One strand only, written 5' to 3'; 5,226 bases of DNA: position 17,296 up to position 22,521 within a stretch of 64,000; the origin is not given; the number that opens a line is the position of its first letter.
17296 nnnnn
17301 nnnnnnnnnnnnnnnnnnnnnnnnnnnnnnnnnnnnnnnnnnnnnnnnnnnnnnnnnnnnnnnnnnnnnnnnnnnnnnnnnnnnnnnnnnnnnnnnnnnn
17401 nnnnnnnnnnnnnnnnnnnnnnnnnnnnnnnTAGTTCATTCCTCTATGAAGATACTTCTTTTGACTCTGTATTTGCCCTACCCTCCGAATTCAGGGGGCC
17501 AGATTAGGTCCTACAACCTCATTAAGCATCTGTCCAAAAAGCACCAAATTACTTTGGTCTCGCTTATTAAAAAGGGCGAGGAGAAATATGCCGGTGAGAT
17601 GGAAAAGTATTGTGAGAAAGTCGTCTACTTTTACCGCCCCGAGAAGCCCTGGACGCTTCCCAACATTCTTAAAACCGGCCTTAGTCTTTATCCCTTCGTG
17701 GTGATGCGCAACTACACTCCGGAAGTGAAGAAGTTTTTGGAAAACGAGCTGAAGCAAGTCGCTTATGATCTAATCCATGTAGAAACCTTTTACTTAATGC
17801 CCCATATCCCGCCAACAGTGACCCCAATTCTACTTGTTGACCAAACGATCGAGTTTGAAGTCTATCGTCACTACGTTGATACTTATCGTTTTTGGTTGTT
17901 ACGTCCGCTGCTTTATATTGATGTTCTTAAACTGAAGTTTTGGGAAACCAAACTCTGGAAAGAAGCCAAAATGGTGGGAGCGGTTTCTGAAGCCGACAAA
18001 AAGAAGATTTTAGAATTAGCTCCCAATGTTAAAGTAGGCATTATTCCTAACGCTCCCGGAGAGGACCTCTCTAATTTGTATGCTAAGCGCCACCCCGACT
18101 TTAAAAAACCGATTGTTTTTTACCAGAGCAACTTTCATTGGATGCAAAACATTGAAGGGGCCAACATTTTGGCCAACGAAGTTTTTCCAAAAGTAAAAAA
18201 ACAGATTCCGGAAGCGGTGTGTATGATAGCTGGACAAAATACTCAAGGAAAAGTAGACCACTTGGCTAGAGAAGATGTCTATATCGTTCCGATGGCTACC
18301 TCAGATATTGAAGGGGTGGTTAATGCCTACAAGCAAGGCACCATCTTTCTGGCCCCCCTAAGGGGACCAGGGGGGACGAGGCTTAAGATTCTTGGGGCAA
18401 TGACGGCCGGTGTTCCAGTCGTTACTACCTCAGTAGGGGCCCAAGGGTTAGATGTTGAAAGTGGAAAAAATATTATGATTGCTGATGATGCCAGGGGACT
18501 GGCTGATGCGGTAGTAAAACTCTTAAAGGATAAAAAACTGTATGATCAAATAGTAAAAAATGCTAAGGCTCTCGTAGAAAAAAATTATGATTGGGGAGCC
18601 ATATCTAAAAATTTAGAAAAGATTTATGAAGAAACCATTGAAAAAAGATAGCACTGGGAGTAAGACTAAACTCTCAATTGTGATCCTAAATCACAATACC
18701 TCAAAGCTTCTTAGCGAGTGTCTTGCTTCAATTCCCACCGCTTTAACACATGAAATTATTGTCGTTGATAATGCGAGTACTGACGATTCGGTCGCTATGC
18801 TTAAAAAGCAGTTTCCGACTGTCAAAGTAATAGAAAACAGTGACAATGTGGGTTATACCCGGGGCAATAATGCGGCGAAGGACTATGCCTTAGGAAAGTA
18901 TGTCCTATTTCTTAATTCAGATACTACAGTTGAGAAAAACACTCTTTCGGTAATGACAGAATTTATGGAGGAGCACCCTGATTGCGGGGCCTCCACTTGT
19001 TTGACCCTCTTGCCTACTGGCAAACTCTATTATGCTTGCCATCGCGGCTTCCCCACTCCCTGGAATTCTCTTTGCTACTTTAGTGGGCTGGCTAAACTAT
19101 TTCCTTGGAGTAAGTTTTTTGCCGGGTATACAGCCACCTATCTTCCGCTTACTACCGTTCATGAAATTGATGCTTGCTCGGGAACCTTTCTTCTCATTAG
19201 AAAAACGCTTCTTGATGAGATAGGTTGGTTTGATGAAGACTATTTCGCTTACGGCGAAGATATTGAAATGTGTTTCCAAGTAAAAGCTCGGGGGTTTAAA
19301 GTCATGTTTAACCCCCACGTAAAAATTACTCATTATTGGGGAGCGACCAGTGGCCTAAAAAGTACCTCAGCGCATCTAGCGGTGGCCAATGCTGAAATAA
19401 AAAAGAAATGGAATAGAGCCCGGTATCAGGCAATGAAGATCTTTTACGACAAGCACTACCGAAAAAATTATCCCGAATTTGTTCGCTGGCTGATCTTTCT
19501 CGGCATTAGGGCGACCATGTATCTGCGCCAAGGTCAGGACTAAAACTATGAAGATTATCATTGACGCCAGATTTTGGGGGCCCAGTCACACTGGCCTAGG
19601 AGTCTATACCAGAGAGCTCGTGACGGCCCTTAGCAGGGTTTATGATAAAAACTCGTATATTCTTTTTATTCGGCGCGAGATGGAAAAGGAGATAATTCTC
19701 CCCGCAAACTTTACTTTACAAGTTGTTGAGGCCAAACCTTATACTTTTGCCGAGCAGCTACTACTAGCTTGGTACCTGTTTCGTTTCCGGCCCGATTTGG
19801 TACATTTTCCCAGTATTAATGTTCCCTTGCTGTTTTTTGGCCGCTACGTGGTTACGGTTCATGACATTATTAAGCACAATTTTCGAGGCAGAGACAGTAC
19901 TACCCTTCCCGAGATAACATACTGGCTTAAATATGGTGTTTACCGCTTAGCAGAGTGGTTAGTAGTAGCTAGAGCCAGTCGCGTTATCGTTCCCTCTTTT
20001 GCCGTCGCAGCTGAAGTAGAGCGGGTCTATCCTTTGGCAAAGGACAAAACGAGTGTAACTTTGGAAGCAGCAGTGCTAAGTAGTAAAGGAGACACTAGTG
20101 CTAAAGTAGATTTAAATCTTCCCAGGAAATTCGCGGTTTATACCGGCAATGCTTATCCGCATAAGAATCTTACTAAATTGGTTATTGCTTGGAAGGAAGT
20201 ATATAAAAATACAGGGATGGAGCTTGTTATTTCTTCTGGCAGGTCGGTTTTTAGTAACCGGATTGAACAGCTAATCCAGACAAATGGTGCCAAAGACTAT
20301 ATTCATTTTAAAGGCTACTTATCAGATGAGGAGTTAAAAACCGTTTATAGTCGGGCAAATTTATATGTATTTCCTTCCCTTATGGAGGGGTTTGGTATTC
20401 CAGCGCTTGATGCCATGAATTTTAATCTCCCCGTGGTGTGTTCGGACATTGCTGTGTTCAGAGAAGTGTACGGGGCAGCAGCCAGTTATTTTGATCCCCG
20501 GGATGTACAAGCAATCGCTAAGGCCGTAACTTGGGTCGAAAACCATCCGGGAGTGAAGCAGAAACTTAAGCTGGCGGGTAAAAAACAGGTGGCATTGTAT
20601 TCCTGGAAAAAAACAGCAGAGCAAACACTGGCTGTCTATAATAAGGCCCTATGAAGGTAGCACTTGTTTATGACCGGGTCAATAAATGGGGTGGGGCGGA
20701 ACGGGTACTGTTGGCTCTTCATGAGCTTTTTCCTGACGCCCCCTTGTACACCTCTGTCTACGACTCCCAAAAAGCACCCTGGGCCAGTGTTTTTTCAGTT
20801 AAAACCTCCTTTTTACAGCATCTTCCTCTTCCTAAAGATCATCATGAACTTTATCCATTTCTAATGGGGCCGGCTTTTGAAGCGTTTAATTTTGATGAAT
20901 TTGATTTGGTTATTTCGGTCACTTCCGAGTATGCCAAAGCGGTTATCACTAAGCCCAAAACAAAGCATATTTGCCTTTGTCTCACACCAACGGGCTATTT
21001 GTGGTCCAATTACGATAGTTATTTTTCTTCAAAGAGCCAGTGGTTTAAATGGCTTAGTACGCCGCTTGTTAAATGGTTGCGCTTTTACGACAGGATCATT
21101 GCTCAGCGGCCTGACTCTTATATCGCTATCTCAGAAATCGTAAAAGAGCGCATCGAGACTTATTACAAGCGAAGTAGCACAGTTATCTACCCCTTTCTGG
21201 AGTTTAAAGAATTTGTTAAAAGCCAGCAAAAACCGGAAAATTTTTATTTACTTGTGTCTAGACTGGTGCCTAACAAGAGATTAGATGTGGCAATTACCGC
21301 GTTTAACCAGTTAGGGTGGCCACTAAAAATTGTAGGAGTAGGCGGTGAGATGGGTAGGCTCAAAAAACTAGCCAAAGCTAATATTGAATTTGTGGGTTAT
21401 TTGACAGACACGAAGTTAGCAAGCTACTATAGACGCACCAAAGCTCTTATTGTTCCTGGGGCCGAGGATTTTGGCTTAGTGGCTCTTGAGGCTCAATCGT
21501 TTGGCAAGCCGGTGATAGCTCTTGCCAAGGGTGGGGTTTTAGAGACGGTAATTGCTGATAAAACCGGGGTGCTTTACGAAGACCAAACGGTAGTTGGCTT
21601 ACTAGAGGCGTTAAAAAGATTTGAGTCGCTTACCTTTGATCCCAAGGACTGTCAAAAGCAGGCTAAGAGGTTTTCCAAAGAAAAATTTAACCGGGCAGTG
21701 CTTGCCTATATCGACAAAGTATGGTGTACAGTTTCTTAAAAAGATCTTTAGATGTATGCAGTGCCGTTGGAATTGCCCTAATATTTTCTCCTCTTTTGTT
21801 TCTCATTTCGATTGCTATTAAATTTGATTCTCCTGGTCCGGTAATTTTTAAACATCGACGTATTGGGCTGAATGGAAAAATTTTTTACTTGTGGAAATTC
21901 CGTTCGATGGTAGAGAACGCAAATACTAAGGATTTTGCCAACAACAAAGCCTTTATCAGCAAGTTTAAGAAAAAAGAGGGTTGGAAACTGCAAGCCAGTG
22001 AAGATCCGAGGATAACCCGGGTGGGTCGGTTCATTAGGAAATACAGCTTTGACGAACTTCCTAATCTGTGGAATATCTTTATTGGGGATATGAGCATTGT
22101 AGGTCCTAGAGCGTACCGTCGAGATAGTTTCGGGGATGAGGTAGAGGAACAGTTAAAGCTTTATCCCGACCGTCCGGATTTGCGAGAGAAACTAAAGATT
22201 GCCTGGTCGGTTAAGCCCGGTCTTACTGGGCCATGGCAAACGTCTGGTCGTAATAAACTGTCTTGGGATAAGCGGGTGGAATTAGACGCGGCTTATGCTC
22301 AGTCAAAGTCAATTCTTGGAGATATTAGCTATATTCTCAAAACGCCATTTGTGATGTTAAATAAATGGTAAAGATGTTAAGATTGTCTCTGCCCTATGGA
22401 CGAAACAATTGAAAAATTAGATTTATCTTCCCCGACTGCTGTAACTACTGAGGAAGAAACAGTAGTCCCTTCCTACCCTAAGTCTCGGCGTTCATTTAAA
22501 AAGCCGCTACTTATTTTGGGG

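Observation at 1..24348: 24-kb surface-glycan locus dominated by polyprenyl-phosphate-dependent GT-C (PMT/ArnT-like) paralogues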

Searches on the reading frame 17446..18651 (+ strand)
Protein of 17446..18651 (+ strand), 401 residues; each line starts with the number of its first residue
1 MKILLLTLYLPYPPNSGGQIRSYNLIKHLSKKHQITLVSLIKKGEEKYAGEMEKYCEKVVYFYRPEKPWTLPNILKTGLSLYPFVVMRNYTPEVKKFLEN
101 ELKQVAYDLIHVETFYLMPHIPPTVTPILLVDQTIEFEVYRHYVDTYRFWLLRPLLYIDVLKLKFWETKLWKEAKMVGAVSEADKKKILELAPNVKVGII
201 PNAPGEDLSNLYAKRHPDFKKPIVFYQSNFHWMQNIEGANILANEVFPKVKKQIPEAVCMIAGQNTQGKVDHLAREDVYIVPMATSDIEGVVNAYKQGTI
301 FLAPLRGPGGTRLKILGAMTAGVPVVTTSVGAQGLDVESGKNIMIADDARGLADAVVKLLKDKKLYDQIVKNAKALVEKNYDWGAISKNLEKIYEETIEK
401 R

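Call 4: search_protein_families(library=pfam, proteins=[window:17446-18651:+], max_evalue=0.01)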
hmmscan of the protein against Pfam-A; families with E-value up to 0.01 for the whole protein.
window:17446-18651:+ (401 aa): 4 families
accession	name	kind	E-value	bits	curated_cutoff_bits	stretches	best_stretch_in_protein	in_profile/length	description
PF13692.12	Glyco_trans_1_4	-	1.5e-19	71.1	27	1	222-362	2-142/142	Glycosyl transferases group 1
PF00534.26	Glycos_transf_1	-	4.9e-12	46.2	26.4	1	220-374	14-170/172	Glycosyl transferases group 1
PF13524.12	Glyco_trans_1_2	-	3.3e-06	27.5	25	1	290-390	39-142/144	Glycosyl transferase-like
PF13439.12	Glyco_transf_4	-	2e-05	25.1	28.5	1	17-202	3-164/170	Glycosyltransferase Family 4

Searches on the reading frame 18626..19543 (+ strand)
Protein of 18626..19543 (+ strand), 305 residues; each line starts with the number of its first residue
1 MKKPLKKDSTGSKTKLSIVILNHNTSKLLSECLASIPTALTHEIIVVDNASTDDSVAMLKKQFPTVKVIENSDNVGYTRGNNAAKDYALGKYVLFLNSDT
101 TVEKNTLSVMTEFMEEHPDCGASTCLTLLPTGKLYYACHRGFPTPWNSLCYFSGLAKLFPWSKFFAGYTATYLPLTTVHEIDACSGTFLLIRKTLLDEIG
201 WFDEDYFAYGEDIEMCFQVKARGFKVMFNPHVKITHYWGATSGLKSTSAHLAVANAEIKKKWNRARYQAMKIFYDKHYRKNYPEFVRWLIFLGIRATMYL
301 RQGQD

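Call 4: search_protein_families(library=pfam, proteins=[window:18626-19543:+], max_evalue=0.01)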
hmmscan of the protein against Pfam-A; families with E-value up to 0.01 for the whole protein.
window:18626-19543:+ (305 aa): 7 families
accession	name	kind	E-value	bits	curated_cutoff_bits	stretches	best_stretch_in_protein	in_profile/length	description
PF00535.33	Glycos_transf_2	-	4.9e-22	79.1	23.3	1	17-146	1-132/168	Glycosyl transferase family 2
PF13641.12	Glyco_tranf_2_3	-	4.8e-16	59.9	27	1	16-241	3-216/230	Glycosyltransferase like family 2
PF13632.12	Glyco_trans_2_3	-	1.9e-08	34.8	27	1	92-232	1-119/198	Glycosyl transferase family group 2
PF13506.12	Glyco_transf_21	-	9.9e-06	25.6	21.7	1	87-235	28-153/174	Glycosyl transferase family 21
PF10111.15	Glyco_tranf_2_2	-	1.1e-05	25.5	27.3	0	41-112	29-104/276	Glycosyltransferase like family 2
PF13704.12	Glyco_tranf_2_4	-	4.9e-05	24.2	27.5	1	24-99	2-81/98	Glycosyl transferase family 2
PF13712.12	Glyco_tranf_2_5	-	0.0038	17.4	27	0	68-121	32-86/210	Glycosyltransferase like family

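Call 53: search_protein_families(library=ncbifam, proteins=[window:18626-19543:+], max_evalue=0.001)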
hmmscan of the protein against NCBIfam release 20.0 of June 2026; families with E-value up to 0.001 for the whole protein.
window:18626-19543:+ (305 aa): 18 families
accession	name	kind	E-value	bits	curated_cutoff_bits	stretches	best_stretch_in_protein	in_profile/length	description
TIGR03937.1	PgaC_IcaA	equivalog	4.6e-16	58.8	422.3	2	10-124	41-160/407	poly-beta-1,6-N-acetyl-D-glucosamine synthase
TIGR03965.1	mycofact_glyco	equivalog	5.7e-16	58.4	280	2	10-111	70-176/467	mycofactocin biosynthesis glycosyltransferase MftF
NF041875.1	EPS_EpsD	equivalog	7.3e-14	51.9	370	1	16-119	1-106/325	exopolysaccharide biosynthesis glycosyltransferase EpsD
NF007482.0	PRK10073.1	equivalog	2e-13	50.1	423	1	12-112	4-108/334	glycosyltransferase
TIGR04283.1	glyco_like_mftF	equivalog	3.4e-13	49.7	182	1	16-117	1-101/221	TIGR04283 family arsenosugar biosynthesis glycosyltransferase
NF038302.1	EPS_HpsE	equivalog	7.8e-13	48.1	300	1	15-123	2-120/307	hormogonium polysaccharide biosynthesis glycosyltransferase HpsE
TIGR03111.1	glyc2_xrt_Gpos1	hypoth_equivalog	1.8e-12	46.8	363.95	1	7-222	42-251/439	TIGR03111 family XrtG-associated glycosyltransferase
TIGR01556.1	rhamnosyltran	subfamily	3.2e-12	46.2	200.55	2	184-241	150-205/281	rhamnosyltransferase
NF047683.1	TeichurnBiosyTuaG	equivalog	1.5e-10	41.2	400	1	12-118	4-115/252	teichuronic acid biosynthesis protein TuaG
TIGR04195.1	S_glycosyl_SunS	equivalog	1e-09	37.8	350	1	17-106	60-148/421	SunS family peptide S-glycosyltransferase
NF050050.1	ProtGlycPglI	equivalog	1.2e-08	34.7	500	1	14-116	2-110/306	GalNAc(5)-diNAcBac-PP-undecaprenol beta-1,3-glucosyltransferase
TIGR04440.1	glyco_TIGR04440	domain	2.6e-07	30.6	70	1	15-128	1-120/215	TIGR00180 family glycosyltransferase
NF038299.1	EPS_HpsN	equivalog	4e-06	26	425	1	15-246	2-230/317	hormogonium polysaccharide biosynthesis glycosyltransferase HpsN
NF050819.1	PolSacchBiosHfsG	equivalog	6.3e-06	25.6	500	1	12-108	10-111/302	polysaccharide biosynthesis protein HfsG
TIGR04242.1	nodulat_NodC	equivalog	1.3e-05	24.4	550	1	19-122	54-163/395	chitooligosaccharide synthase NodC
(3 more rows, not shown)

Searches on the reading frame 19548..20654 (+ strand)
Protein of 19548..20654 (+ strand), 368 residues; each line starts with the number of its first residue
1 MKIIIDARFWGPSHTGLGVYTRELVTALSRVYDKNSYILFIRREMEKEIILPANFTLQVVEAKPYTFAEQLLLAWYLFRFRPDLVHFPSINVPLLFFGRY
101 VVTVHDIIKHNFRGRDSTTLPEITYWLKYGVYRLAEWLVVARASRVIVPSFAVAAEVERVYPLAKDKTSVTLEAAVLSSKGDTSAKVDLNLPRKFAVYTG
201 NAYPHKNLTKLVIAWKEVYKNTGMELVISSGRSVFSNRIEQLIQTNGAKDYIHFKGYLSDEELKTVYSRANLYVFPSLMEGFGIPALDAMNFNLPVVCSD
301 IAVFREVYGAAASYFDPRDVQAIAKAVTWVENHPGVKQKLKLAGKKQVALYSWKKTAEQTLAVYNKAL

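Call 4: search_protein_families(library=pfam, proteins=[window:19548-20654:+], max_evalue=0.01)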
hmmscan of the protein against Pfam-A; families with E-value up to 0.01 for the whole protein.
window:19548-20654:+ (368 aa): 5 families
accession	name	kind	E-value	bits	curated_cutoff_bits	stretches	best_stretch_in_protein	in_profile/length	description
PF00534.26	Glycos_transf_1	-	1.2e-27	97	26.4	1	184-346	6-171/172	Glycosyl transferases group 1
PF13692.12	Glyco_trans_1_4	-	2.4e-22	80.2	27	1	196-329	4-138/142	Glycosyl transferases group 1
PF20706.3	GT4-conflict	-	7.2e-10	38.8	26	1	205-300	211-312/385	Family 4 Glycosyltransferase in conflict systems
PF13439.12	Glyco_transf_4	-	4.2e-09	37.1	28.5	1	16-170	3-161/170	Glycosyltransferase Family 4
PF13579.12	Glyco_trans_4_4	-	0.00011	23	29.7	1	78-168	68-152/158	Glycosyl transferase 4-like domain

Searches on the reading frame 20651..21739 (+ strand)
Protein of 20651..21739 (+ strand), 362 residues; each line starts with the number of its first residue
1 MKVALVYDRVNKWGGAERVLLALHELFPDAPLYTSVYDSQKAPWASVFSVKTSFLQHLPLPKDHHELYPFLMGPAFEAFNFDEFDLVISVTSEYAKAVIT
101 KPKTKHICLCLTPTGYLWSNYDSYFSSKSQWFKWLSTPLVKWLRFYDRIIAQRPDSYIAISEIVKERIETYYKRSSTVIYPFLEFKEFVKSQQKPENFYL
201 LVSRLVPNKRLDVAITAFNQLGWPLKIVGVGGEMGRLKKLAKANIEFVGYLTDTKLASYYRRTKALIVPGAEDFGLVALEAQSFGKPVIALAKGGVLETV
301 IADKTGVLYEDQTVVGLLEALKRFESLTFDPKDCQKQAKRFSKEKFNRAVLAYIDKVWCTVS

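Call 4: search_protein_families(library=pfam, proteins=[window:20651-21739:+], max_evalue=0.01)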
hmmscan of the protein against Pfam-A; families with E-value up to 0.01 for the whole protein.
window:20651-21739:+ (362 aa): 4 families
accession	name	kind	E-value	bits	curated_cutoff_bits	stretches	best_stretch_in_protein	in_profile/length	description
PF00534.26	Glycos_transf_1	-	2.3e-26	92.8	26.4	1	188-340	7-171/172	Glycosyl transferases group 1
PF13692.12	Glyco_trans_1_4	-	6.9e-19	69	27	1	200-323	5-138/142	Glycosyl transferases group 1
PF20706.3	GT4-conflict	-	1.4e-05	24.8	26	1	175-315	173-334/385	Family 4 Glycosyltransferase in conflict systems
PF13439.12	Glyco_transf_4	-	0.00048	20.6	28.5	1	13-182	1-165/170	Glycosyltransferase Family 4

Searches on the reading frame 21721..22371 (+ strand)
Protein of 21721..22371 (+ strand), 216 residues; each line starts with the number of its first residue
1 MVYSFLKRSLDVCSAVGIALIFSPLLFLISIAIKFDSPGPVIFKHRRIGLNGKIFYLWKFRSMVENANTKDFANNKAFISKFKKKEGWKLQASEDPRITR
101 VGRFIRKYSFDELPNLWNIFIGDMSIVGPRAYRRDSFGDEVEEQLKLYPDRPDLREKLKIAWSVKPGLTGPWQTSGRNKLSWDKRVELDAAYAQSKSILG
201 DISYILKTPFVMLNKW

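Call 4: search_protein_families(library=pfam, proteins=[window:21721-22371:+], max_evalue=0.01)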
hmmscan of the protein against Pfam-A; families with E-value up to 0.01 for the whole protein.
window:21721-22371:+ (216 aa): 1 family
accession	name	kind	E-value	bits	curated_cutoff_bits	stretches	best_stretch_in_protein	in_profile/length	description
PF02397.22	Bac_transf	-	1.5e-57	194.5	27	1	7-213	1-178/179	Bacterial sugar transferase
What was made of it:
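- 21721..22371 (+): Small monotopic phosphoglycosyltransferase (Bac_transf; WbaP C-domain/PglC-like). The pathway initiator; not a PNPT. PF02397 E 1.5e-57 across the full domain (call 4).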

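Call 53: search_protein_families(library=ncbifam, proteins=[window:21721-22371:+], max_evalue=0.001)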
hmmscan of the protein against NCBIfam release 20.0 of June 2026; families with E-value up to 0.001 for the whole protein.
window:21721-22371:+ (216 aa): 10 families
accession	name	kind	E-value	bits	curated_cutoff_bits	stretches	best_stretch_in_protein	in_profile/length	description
TIGR03025.1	EPS_sugtrans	subfamily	2.1e-69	234.9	295.55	1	4-215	255-441/445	exopolysaccharide biosynthesis polyprenyl glycosylphosphotransferase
TIGR03022.1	WbaP_sugtrans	subfamily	6.9e-57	193.7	403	1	5-215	257-452/456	undecaprenyl-phosphate galactose phosphotransferase WbaP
TIGR03023.1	WcaJ_sugtrans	equivalog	4.1e-54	184.6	410.75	1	4-213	260-447/453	undecaprenyl-phosphate glucose phosphotransferase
NF052601.1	undeca_RfbP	equivalog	7.1e-49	166.3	330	1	4-213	42-236/244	undecaprenyl-phosphate galactose phosphotransferase family protein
NF041877.1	EPS_EpsZ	equivalog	7.5e-47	160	800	1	6-212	265-452/459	exopolysaccharide biosynthesis polyisoprenyl-phosphate hexose-1-phosphate transferase EpsZ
NF011751.0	PRK15204.1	equivalog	3.8e-40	137.9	907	1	4-214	277-471/476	undecaprenyl-phosphate galactose phosphotransferase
TIGR03013.1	EpsB_2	subfamily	3.5e-38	131.8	393.35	1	4-213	252-437/443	TIGR03013 family XrtA/PEP-CTERM system glycosyltransferase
NF050817.1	PolSacchBiosHfsE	equivalog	1.8e-34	119.3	750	1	5-208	270-455/467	polysaccharide biosynthesis protein HfsE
NF007518.0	PRK10124.1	equivalog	4.1e-34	118.1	684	1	4-210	271-455/464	undecaprenyl-phosphate glucose phosphotransferase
NF045514.1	glycotran_HepC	equivalog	9.9e-23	80.6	140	1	4-131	114-211/220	heterocyst development glycosyltransferase HepC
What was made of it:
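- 21721..22371 (+): TIGR03025 2.1e-69 (call 53).
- Checked: One wrong item: 21721-22371 is Bac_transf PF02397 (E 1.5e-57; calls 4, 53).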
